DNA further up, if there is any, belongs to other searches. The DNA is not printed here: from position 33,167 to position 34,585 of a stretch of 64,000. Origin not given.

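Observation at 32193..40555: Tightly coupled GntR-controlled operon of unknown substrate (best novelty candidate)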

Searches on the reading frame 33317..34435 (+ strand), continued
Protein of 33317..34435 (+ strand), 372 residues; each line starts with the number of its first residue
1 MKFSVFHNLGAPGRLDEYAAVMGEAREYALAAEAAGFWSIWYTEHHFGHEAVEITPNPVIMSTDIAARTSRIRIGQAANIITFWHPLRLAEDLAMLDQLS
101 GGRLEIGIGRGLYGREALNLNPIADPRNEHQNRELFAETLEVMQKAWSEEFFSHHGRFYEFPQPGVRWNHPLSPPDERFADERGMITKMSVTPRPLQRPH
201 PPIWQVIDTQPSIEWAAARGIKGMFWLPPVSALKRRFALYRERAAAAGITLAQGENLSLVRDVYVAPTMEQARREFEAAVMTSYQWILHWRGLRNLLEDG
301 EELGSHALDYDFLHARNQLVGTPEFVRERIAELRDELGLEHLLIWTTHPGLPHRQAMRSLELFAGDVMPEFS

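Call 63: list_cluster_members(proteins=[P0241, P0242, P0243, P0244, P0245, P0247, P0248, P0249, P0251, P0252])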
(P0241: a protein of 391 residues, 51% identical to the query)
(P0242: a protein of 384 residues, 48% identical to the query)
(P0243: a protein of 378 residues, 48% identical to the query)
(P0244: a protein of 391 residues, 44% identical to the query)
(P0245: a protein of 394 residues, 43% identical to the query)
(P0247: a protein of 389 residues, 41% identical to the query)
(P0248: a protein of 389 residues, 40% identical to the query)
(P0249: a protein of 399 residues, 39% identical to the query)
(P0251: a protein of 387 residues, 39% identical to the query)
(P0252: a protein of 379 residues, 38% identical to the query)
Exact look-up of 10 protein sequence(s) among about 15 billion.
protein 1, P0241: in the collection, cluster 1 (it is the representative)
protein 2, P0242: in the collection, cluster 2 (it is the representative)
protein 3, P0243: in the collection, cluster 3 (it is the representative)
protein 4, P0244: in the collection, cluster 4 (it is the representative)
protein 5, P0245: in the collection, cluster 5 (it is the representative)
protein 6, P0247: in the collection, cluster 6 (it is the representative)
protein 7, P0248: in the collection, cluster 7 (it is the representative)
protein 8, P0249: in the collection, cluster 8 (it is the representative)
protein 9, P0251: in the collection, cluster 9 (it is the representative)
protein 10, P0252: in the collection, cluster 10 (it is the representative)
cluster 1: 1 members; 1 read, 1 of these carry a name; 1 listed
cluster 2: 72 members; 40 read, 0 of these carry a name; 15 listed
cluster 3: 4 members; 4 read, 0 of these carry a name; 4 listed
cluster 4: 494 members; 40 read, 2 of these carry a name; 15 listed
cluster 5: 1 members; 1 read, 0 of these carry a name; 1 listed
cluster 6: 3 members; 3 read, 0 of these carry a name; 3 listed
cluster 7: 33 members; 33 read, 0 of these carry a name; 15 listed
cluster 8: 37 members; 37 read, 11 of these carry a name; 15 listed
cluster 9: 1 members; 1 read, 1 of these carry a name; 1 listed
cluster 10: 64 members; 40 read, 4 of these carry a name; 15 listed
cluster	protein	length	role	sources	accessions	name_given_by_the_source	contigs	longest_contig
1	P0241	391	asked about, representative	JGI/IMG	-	alkanesulfonate monooxygenase SsuD/methylene tetrahydromethanopterin reductase-like ...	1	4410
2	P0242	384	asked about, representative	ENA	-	-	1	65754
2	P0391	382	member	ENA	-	-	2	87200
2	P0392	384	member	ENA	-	-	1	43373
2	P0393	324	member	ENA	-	-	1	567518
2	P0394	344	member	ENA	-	-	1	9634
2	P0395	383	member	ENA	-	-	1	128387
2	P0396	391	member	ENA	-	-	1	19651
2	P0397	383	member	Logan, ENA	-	-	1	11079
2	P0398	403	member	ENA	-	-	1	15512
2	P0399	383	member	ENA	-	-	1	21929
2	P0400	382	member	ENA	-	-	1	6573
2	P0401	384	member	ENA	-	-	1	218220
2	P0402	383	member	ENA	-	-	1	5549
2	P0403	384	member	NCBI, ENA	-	-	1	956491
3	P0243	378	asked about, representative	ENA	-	-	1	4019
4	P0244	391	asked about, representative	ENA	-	-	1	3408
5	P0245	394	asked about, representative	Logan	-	-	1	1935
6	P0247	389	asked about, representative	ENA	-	-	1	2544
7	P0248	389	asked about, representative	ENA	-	-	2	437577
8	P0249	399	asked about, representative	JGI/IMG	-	alkanesulfonate monooxygenase SsuD/methylene tetrahydromethanopterin reductase-like ...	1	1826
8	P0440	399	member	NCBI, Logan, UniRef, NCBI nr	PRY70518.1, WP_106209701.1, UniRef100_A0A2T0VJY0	alkanesulfonate monooxygenase SsuD/methylene tetrahydromethanopterin reductase-like ... | LLM class flavin-dependent oxidoreductase [Glaciihabitans tibetensis]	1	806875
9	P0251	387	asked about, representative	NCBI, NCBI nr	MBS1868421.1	MAG: LLM class flavin-dependent oxidoreductase [Actinobacteria bacterium] | LLM class flavin-dependent oxidoreductase [Actinomycetota bacterium]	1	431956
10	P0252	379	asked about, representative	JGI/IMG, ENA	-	-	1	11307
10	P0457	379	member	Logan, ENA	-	-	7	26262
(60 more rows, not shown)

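Call 64: find_encoding_contigs(protein=P0248, flank=8000, max_places=3)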
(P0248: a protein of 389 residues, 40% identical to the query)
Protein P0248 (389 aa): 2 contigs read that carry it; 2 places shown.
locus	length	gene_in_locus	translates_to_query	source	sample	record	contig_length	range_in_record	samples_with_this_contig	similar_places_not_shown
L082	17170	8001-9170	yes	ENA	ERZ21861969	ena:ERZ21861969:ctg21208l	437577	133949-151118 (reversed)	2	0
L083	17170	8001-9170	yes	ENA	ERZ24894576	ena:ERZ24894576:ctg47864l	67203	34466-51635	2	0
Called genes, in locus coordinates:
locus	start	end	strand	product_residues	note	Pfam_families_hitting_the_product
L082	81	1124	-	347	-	PF00291:PALP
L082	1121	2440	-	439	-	PF04422:FrhB_FdhB_N, PF04432:FrhB_FdhB_C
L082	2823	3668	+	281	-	PF05721:PhyH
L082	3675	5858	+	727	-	PF00378:ECH_1, PF16113:ECH_2, PF02737:3HCDH_N, PF00725:3HCDH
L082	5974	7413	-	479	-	PF00909:Ammonium_transp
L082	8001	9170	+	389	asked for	PF00296:Bac_luciferase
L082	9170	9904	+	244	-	PF00392:GntR, PF09339:HTH_IclR (faint), PF07729:FCD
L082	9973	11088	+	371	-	PF07883:Cupin_2 (faint)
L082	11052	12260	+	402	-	PF00355:Rieske, PF00848:Ring_hydroxyl_A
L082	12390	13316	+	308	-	PF03446:NAD_binding_2, PF14833:NAD_binding_11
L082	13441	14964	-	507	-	PF06277:EutA, PF14450:FtsA (faint)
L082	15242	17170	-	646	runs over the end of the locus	PF02727:Cu_amine_oxidN2, PF21994:AGAO-like_N2, PF02728:Cu_amine_oxidN3, PF01179:Cu_amine_oxid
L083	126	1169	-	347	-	PF00291:PALP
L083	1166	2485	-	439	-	PF04422:FrhB_FdhB_N, PF04432:FrhB_FdhB_C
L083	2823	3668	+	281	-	PF05721:PhyH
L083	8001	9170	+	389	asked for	PF00296:Bac_luciferase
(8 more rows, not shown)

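Call 65: find_encoding_contigs(protein=P0244, flank=8000, max_places=3)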
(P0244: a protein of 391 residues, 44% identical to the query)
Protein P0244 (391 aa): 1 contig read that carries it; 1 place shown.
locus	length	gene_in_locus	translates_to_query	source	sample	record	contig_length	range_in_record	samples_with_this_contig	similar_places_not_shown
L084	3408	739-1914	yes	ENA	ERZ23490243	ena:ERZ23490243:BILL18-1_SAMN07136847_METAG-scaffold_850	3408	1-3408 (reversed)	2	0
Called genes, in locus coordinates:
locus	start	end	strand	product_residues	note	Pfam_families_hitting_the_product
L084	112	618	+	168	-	-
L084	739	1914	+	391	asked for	PF00296:Bac_luciferase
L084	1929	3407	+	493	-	?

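Call 66: find_encoding_contigs(protein=P0242, flank=8000, max_places=2)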
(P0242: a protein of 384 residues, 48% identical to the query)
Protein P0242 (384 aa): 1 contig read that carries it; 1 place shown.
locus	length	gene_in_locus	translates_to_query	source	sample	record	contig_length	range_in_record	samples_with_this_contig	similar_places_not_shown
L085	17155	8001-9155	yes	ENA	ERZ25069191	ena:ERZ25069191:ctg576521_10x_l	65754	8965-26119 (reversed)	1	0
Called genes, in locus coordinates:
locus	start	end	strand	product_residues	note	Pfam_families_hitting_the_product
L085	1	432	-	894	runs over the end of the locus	-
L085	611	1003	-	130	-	-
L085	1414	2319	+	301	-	PF00890:FAD_binding_2, PF02910:Succ_DH_flav_C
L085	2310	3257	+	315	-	PF13085:Fer2_3, PF13187:Fer4_9 (faint), PF12838:Fer4_7, PF13183:Fer4_8, PF13237:Fer4_10, PF13534:Fer4_17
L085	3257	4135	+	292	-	PF02754:CCG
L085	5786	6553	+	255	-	-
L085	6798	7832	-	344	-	PF00296:Bac_luciferase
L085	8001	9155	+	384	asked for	PF00296:Bac_luciferase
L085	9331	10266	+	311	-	PF00294:PfkB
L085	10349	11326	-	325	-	PF00056:Ldh_1_N, PF02866:Ldh_1_C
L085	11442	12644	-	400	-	PF00180:Iso_dh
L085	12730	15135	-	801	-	PF00682:HMGL-like, PF25919:BSH_CusB (faint), PF02436:PYC_OADA, PF25997:BSH_YhbJ (faint), PF00364:Biotin_lipoyl, PF01597:GCV_H (faint), PF25917:BSH_RND (weak), PF00364:Biotin_lipoyl, +3 more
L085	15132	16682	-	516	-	PF01039:Carboxyl_trans, PF03255:ACCA (weak)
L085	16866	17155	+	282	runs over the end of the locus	PF00809:Pterin_bind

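Call 70: find_encoding_contigs(protein=P0440, flank=7000, max_places=1)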
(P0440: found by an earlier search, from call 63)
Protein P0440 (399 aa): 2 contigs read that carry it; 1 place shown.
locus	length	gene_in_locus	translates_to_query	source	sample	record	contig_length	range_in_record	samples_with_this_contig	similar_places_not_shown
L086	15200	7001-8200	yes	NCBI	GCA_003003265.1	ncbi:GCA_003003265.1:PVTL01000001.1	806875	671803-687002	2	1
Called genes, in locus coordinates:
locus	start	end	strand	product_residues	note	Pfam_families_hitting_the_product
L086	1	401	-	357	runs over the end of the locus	PF09084:NMT1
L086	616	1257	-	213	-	PF13560:HTH_31 (weak), PF01381:HTH_3, PF13443:HTH_26 (faint), PF07883:Cupin_2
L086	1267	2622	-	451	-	PF01979:Amidohydro_1, PF07969:Amidohydro_3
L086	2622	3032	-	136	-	-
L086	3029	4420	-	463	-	PF01979:Amidohydro_1, PF07969:Amidohydro_3 (weak)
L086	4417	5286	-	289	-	PF04909:Amidohydro_2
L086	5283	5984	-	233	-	PF00857:Isochorismatase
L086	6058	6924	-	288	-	PF13622:4HBT_3, PF03061:4HBT (weak), PF20789:4HBT_3C (weak)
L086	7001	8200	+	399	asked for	PF00296:Bac_luciferase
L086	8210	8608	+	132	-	PF01042:Ribonuc_L-PSP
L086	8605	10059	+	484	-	PF00171:Aldedh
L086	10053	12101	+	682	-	PF00724:Oxidored_FMN, PF07992:Pyr_redox_2, PF16912:Glu_dehyd_C (faint), PF01262:AlaDh_PNT_C (faint), PF00070:Pyr_redox (faint), PF00890:FAD_binding_2 (weak), PF12831:FAD_oxidored, PF13450:NAD_binding_8 (weak), +1 more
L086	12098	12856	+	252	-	PF00106:adh_short, PF01370:Epimerase (weak), PF08659:KR (weak), PF13561:adh_short_C2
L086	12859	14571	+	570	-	PF00732:GMC_oxred_N, PF00890:FAD_binding_2 (faint), PF05199:GMC_oxred_C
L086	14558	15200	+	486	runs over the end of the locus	PF00171:Aldedh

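Call 71: find_encoding_contigs(protein=P0251, flank=7000, max_places=1)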
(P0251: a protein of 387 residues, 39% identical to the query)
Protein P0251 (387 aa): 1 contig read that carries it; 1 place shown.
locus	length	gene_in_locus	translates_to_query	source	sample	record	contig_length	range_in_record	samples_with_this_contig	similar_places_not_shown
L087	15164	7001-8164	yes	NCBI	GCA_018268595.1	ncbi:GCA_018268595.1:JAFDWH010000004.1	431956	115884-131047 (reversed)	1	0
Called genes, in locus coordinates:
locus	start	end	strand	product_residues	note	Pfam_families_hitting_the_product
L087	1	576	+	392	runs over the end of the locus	PF02515:CoA_transf_3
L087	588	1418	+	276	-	PF00378:ECH_1, PF16113:ECH_2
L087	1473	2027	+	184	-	PF06684:AA_synth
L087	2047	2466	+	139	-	PF07366:SnoaL, PF12680:SnoaL_2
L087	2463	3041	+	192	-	PF01613:Flavin_Reduct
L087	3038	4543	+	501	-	PF00171:Aldedh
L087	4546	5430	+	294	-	PF04909:Amidohydro_2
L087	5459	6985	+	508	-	PF00171:Aldedh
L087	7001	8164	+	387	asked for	PF00296:Bac_luciferase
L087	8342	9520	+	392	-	PF00072:Response_reg, PF07228:SpoIIE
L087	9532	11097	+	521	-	PF05227:CHASE3, PF00512:HisKA, PF02518:HATPase_c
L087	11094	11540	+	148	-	PF00072:Response_reg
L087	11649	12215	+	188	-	PF04264:YceI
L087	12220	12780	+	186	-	PF02525:Flavodoxin_2, PF03358:FMN_red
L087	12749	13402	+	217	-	PF00440:TetR_N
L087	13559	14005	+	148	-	PF00582:Usp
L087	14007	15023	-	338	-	PF13579:Glyco_trans_4_4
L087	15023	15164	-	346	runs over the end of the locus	PF13579:Glyco_trans_4_4, PF13439:Glyco_transf_4 (weak), PF13524:Glyco_trans_1_2 (weak)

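Call 72: find_encoding_contigs(protein=P0457, flank=7000, max_places=1)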
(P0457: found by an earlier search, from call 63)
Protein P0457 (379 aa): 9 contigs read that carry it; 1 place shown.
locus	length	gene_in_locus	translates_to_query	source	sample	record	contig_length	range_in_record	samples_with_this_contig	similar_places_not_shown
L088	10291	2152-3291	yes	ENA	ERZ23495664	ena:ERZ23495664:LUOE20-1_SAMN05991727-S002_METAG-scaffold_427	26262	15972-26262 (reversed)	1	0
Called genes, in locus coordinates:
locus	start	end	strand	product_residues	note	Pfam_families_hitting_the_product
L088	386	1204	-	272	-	PF06283:ThuA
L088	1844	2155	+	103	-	-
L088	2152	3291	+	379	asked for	PF00296:Bac_luciferase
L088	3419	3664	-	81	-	PF13271:DUF4062 (weak)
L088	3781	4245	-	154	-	PF24777:DUF7700 (weak)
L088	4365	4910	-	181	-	-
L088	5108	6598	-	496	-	PF00171:Aldedh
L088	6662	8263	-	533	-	PF01039:Carboxyl_trans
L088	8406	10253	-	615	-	PF00930:DPPIV_N (faint), PF25460:Beta-prop_Aladin (faint), PF07676:PD40 (weak), PF26549:Tricorn_N, PF26550:Tricorn_2nd, PF26549:Tricorn_N, PF02129:Peptidase_S15, PF00326:Peptidase_S9, +4 more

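Call 75: search_protein_families(library=ncbifam, proteins=[L007:8087-9763:-, L029:7510-9129:+, L024:5929-7359:-, L046:16224-16898:+, L073:7386-8360:-, L063:6140-7309:-], max_evalue=1e-10)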
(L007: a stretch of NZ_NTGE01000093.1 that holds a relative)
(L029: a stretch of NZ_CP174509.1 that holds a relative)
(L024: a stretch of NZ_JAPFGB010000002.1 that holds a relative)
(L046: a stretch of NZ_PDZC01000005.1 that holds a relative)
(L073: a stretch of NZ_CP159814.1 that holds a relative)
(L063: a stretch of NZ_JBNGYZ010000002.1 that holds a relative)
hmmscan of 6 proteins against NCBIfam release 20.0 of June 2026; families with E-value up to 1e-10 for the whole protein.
L007:8087-9763:- (558 aa): 5 families
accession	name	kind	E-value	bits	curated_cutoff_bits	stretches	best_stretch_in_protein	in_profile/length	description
NF047988.1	betaine_BCCT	equivalog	3.3e-174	579.9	650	1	37-519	2-482/483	glycine betaine uptake BCCT transporter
TIGR00842.1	bcct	subfamily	5.1e-144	480.4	407.55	1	75-521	1-452/452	BCCT family transporter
NF007399.1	PRK09928.1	subfamily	1.2e-127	426.8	695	1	36-528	14-508/675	choline BCCT transporter BetT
NF002887.1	PRK03356.1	equivalog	4e-77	260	541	1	37-517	13-495/497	L-carnitine/gamma-butyrobetaine antiporter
NF007412.0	PRK09950.1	equivalog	1.3e-70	238.5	647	1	46-521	21-499/536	BCCT family transporter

L029:7510-9129:+ (539 aa): 5 families
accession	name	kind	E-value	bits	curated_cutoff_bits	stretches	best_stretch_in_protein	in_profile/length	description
TIGR00842.1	bcct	subfamily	4.5e-99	332.2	407.55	1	59-491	5-440/452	BCCT family transporter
NF047988.1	betaine_BCCT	equivalog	1.5e-96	323.9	650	1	17-492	2-473/483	glycine betaine uptake BCCT transporter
NF007399.1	PRK09928.1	subfamily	1.6e-75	254.5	695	1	8-493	6-491/675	choline BCCT transporter BetT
NF007412.0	PRK09950.1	equivalog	1.9e-73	247.9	647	1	10-523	5-516/536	BCCT family transporter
NF002887.1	PRK03356.1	equivalog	5e-63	213.5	541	1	11-490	7-486/497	L-carnitine/gamma-butyrobetaine antiporter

L024:5929-7359:- (476 aa): 2 families
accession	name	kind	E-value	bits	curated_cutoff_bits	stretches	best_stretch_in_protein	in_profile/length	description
TIGR00800.1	ncs1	subfamily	3.1e-38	131.6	353.1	1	28-411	7-430/447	NCS1 family nucleobase:cation symporter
TIGR02358.1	thia_cytX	hypoth_equivalog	6e-26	91.5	309.85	1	39-409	2-351/386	putative hydroxymethylpyrimidine transporter CytX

L046:16224-16898:+ (224 aa): 4 families
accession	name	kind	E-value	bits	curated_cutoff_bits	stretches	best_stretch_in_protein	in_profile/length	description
TIGR03614.1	RutB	equivalog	8.5e-20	71.3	377.95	1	82-176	114-212/226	pyrimidine utilization protein B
NF050097.1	BiurAmidohydBiuH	equivalog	1.9e-18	66.8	370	1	81-169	113-201/221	biuret amidohydrolase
NF008623.0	PRK11609.1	equivalog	5.9e-15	55.6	174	0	107-161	131-185/213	bifunctional nicotinamidase/pyrazinamidase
NF008517.0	PRK11440.1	equivalog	1.2e-14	54.7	195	1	2-166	5-168/188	hydrolase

L073:7386-8360:- (324 aa): 2 families
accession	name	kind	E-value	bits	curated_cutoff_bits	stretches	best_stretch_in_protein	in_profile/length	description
NF037995.1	TRAP_S1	subfamily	4.7e-35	121.2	50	1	40-295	13-269/271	TRAP transporter substrate-binding protein DctP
TIGR00787.1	dctP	subfamily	4.2e-24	85.4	175.05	1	40-273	12-247/257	DctP family TRAP transporter solute-binding subunit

L063:6140-7309:- (389 aa): 3 families
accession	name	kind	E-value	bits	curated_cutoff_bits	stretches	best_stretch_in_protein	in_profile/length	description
TIGR02993.1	ectoine_eutD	equivalog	1.1e-141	472.6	613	1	1-388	4-390/391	ectoine hydrolase DoeA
NF038259.1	ectoine_DoeA_2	exception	6.8e-62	209.4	575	1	1-388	7-386/386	ectoine hydrolase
NF040821.1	dipep_PepQ_Arch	equivalog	6.4e-18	64.9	630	1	11-376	2-336/346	Xaa-Pro dipeptidase PepQ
